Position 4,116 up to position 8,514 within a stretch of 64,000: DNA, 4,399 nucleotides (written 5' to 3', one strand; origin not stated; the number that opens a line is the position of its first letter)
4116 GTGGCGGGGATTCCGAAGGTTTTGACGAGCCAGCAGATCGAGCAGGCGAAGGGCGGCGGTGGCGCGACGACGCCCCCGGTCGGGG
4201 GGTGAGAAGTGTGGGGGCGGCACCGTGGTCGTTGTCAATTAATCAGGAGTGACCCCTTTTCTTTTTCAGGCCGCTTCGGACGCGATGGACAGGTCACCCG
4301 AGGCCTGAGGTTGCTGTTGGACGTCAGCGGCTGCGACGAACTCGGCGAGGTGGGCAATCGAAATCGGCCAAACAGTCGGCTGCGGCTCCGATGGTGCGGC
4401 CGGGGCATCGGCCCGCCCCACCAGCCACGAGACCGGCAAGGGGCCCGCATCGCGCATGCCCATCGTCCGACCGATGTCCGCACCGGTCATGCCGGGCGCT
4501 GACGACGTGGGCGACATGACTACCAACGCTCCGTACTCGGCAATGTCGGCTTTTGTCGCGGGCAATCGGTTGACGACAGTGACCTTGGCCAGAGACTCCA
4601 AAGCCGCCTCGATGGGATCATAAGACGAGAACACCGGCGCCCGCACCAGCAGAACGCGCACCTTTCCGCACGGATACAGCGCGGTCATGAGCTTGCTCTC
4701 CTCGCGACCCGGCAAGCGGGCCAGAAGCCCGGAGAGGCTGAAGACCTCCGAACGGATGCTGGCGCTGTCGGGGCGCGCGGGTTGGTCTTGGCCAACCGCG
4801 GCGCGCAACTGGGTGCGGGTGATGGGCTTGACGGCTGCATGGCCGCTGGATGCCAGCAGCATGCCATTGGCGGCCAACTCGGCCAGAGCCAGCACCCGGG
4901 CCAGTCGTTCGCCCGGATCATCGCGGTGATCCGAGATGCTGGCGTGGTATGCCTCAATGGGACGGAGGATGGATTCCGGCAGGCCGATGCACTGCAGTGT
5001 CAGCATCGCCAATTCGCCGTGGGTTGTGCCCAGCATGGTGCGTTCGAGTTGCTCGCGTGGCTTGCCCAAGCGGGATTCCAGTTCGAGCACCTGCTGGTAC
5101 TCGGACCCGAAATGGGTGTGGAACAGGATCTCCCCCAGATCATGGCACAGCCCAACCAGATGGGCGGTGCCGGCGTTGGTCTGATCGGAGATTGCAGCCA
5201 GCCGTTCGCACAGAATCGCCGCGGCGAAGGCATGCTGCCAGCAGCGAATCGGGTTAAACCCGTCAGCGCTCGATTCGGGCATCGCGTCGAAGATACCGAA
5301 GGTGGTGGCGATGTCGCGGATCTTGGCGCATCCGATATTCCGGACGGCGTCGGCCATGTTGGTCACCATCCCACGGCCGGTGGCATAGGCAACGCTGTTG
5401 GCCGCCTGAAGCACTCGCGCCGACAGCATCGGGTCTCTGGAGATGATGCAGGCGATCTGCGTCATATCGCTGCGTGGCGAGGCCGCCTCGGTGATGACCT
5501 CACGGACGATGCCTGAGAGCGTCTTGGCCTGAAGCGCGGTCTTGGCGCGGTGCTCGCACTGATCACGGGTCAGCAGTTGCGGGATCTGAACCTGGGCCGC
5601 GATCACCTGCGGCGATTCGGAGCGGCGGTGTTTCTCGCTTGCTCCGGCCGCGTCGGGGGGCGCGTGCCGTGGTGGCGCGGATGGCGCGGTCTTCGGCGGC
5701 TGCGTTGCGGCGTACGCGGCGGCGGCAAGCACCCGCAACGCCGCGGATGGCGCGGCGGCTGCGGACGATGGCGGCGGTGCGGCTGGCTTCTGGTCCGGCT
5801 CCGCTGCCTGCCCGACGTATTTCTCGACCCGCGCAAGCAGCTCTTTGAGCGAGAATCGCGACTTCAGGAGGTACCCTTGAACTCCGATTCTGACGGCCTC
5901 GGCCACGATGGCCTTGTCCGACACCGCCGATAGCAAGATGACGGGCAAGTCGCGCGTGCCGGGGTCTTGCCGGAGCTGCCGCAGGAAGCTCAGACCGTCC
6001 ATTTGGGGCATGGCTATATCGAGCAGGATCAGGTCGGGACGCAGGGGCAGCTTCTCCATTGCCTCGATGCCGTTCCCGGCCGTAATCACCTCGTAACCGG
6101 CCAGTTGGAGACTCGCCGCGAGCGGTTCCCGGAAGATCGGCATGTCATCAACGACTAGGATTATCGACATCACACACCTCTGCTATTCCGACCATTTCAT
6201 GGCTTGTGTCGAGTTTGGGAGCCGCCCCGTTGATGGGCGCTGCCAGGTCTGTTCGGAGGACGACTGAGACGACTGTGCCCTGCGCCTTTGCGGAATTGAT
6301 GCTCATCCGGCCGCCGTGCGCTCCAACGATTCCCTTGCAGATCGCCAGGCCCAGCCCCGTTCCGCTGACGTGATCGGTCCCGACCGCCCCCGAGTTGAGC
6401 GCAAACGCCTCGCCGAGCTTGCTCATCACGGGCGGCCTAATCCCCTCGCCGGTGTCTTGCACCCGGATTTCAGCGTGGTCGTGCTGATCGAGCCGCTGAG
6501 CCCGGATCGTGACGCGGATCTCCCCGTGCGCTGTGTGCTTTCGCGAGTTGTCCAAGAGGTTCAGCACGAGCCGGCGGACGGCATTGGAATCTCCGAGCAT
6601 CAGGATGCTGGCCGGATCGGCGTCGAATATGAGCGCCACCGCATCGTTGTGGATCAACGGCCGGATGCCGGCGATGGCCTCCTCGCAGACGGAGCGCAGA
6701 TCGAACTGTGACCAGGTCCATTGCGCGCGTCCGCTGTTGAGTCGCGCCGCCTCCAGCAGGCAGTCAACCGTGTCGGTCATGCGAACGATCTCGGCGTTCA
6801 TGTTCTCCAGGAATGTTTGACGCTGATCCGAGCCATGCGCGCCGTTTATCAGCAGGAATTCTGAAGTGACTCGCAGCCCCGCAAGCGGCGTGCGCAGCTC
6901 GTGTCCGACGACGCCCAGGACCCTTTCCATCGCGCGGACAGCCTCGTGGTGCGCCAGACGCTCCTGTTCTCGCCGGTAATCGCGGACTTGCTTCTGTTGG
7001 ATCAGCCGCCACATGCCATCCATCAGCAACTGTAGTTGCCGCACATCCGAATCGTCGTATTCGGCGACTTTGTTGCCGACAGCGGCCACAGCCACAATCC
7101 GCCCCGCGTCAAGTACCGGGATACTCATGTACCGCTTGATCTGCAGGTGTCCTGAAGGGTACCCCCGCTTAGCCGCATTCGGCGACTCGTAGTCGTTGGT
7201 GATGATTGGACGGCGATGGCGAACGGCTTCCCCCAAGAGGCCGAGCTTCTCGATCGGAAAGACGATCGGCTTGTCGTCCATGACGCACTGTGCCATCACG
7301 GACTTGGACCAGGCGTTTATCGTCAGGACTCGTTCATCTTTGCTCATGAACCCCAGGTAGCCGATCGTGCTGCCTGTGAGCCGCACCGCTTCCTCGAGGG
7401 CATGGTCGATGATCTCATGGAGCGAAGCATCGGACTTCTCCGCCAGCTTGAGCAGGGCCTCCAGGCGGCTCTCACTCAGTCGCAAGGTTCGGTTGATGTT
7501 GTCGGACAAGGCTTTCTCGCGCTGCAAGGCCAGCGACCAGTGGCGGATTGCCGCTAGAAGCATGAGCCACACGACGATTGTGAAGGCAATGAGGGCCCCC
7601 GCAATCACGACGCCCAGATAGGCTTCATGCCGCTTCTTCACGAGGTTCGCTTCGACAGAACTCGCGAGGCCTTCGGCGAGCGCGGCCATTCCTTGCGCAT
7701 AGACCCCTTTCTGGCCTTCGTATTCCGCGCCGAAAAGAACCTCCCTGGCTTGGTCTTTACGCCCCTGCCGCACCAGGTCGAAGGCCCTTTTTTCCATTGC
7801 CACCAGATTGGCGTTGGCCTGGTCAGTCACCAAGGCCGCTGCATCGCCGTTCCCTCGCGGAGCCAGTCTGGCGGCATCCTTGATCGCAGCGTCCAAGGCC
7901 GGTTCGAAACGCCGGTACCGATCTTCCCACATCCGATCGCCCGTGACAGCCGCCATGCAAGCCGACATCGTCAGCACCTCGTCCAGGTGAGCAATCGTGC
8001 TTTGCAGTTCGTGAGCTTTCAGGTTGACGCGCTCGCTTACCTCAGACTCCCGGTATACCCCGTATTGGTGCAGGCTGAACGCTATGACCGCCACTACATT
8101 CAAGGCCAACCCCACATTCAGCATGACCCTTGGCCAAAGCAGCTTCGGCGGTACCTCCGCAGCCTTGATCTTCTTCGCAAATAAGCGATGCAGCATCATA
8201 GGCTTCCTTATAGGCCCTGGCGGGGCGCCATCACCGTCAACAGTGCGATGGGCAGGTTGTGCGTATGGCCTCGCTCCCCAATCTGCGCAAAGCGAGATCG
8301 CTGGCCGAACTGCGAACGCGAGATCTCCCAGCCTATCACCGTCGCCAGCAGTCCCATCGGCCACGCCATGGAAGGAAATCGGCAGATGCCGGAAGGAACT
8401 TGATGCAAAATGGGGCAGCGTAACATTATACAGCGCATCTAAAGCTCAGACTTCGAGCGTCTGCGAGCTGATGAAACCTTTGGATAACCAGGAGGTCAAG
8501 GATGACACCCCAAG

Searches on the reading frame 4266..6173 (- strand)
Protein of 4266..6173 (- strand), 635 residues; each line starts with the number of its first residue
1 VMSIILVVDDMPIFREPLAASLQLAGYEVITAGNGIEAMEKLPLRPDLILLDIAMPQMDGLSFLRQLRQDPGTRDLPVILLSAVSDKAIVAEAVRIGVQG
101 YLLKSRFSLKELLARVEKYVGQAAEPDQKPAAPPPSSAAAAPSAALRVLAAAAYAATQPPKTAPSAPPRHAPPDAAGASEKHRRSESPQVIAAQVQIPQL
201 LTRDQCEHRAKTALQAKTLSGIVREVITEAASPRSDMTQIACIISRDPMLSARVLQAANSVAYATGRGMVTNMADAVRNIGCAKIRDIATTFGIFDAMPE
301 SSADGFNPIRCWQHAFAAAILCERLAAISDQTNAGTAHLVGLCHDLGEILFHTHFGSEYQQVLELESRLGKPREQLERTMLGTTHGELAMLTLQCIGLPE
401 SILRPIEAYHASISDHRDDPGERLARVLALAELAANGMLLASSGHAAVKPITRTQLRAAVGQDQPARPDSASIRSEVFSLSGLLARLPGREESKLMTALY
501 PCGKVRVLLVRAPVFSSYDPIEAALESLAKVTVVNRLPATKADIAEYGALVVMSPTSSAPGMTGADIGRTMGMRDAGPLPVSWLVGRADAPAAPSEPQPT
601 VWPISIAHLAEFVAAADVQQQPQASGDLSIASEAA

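Call 4: search_protein_families(library=pfam, proteins=[window:4266-6173:-], max_evalue=0.01)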
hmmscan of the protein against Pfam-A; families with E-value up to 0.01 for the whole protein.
window:4266-6173:- (635 aa): 3 families
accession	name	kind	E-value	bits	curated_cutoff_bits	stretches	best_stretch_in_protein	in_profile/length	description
PF08668.18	HDOD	-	5.1e-39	134.2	22.9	1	218-411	3-195/196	HDOD domain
PF00072.30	Response_reg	-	2.2e-24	86.2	30.2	1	5-116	1-110/111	Response regulator receiver domain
PF01966.28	HD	-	0.0018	19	22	1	312-355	2-45/116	HD domain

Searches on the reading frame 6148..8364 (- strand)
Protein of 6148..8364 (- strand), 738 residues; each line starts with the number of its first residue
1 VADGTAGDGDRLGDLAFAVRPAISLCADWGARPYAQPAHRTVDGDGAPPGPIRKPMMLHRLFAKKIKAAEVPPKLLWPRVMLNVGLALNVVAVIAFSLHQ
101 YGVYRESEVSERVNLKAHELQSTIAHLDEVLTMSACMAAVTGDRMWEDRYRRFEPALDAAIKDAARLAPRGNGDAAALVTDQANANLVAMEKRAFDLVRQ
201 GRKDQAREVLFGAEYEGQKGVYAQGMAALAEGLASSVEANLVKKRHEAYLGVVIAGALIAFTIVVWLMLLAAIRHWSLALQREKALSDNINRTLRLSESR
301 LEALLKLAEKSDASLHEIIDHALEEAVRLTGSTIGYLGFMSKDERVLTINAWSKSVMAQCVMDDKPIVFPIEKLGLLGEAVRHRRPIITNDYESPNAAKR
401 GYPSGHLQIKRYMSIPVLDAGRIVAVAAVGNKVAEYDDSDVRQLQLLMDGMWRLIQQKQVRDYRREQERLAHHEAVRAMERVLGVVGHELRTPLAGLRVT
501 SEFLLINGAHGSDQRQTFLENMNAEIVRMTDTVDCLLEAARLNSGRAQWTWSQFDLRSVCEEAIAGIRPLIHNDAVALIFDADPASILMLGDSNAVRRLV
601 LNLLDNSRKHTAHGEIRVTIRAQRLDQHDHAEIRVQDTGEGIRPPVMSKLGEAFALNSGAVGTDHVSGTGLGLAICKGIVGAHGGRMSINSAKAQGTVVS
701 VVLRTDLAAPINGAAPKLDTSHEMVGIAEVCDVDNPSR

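Call 4: search_protein_families(library=pfam, proteins=[window:6148-8364:-], max_evalue=0.01)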
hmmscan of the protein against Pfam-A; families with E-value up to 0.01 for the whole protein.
window:6148-8364:- (738 aa): 4 families
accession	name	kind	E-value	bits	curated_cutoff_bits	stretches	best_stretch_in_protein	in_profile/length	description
PF13185.12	GAF_2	-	2.1e-28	99.7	28.6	1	313-456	2-136/136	GAF domain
PF02518.31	HATPase_c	-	7.9e-24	84.7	26.4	1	591-704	1-108/111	Histidine kinase-, DNA gyrase B-, and HSP90-like ATPase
PF00512.31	HisKA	-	2.2e-10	40.8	26.9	1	479-545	2-66/66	His Kinase A (phospho-acceptor) domain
PF01590.32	GAF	-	1.4e-09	39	22.4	1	315-448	2-126/133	GAF domain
